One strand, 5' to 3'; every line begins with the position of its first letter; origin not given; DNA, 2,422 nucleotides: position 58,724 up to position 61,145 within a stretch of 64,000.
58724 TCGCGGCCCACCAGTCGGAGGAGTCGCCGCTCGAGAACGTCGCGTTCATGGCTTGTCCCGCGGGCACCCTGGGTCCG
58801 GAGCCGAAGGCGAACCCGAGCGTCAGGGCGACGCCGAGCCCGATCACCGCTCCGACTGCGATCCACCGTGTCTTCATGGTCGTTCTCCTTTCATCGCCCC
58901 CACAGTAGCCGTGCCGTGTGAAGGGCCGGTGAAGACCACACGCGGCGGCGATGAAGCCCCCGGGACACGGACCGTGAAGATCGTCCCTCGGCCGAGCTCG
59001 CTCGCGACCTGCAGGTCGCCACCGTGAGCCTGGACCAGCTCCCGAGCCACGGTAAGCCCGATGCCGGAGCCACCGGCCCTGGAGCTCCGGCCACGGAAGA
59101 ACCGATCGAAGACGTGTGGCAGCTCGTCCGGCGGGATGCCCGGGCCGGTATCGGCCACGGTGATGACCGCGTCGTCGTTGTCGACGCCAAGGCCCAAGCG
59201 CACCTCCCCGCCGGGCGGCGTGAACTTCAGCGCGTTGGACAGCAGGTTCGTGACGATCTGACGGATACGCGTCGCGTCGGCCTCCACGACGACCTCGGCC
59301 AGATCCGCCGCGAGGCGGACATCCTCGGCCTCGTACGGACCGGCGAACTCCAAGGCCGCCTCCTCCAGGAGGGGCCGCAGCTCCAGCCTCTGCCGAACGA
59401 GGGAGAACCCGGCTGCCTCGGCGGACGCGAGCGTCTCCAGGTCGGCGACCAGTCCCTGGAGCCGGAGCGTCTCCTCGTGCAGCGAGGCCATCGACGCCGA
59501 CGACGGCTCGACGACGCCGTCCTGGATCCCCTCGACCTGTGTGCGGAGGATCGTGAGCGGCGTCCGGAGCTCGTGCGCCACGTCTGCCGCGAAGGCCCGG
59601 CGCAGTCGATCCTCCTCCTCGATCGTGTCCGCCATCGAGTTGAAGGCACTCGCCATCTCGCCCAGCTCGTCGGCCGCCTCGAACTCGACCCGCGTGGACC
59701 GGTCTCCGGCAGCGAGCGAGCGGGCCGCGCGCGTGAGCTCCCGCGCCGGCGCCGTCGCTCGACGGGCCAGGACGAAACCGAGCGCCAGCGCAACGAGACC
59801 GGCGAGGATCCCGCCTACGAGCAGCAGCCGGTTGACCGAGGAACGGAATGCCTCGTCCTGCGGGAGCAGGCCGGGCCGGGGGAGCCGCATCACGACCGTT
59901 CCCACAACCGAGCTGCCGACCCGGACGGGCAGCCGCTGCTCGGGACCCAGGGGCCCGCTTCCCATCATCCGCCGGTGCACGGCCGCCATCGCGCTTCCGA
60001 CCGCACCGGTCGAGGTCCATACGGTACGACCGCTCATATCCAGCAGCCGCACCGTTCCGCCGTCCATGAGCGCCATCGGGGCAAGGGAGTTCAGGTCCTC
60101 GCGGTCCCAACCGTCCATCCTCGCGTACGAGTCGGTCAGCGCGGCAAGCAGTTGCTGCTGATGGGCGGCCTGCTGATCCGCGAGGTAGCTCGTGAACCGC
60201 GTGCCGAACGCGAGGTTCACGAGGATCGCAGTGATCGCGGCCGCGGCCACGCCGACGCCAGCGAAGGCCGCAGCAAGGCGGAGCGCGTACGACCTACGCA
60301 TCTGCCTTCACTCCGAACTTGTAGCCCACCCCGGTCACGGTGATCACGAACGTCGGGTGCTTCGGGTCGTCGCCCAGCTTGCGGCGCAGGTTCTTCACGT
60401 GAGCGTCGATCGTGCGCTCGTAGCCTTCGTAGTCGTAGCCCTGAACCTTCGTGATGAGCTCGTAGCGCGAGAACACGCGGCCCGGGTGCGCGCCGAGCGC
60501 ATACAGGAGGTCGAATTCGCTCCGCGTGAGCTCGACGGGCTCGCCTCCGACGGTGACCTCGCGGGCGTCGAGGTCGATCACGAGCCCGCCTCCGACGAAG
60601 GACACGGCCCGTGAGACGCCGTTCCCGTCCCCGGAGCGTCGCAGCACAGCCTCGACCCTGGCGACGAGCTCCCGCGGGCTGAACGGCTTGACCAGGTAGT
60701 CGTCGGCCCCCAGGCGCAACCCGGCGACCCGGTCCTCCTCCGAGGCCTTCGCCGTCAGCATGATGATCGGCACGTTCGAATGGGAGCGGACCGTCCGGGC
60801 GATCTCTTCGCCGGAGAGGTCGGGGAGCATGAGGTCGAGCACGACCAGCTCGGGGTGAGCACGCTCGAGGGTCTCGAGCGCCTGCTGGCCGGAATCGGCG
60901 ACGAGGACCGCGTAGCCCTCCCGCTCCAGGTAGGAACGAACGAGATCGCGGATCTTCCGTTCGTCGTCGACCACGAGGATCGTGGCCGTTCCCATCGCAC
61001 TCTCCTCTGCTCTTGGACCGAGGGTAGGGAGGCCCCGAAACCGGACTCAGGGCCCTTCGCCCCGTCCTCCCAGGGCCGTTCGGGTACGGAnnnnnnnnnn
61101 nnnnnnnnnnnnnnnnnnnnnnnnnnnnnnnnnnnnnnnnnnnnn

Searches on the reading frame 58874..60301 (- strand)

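Call 72: search_protein_families(library=pfam, proteins=[window:58874-60301:-], max_evalue=0.01)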
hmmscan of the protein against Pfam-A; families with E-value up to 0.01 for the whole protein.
window:58874-60301:- (475 aa): 4 families
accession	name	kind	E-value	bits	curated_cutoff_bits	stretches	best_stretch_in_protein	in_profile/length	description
PF02518.31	HATPase_c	-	5.6e-33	114.1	26.4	1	342-447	2-108/111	Histidine kinase-, DNA gyrase B-, and HSP90-like ATPase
PF00672.30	HAMP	-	3.1e-15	56.7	25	1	177-229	1-53/53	HAMP domain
PF00512.31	HisKA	-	1.4e-11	44.7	26.9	1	234-296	2-65/66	His Kinase A (phospho-acceptor) domain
PF13581.12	HATPase_c_2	-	9.6e-06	26.1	27.4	1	337-425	23-111/127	Histidine kinase-like ATPase domain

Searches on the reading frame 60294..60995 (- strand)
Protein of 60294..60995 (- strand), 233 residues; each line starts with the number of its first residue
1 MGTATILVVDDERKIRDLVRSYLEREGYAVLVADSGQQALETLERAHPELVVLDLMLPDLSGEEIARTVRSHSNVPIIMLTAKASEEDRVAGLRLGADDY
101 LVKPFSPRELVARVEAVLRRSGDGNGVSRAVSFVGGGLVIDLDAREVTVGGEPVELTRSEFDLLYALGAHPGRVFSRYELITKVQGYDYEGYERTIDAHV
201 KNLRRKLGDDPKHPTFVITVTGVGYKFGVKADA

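Call 72: search_protein_families(library=pfam, proteins=[window:60294-60995:-], max_evalue=0.01)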
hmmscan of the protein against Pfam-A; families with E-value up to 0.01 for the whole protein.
window:60294-60995:- (233 aa): 4 families
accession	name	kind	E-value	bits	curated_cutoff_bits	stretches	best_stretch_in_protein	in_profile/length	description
PF00072.30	Response_reg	-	1.5e-32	112.5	30.2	1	6-115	1-111/111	Response regulator receiver domain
PF00486.34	Trans_reg_C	-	2.8e-26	91.8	26.2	1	151-227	1-77/77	Transcriptional regulatory protein, C terminal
PF23198.2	PDE8A_N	-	0.00012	22.5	29.6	1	6-87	13-98/147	PDE8A-like, N-terminal domain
PF20161.5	VpsR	-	0.00014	22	23.7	1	6-90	13-95/121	VpsR domain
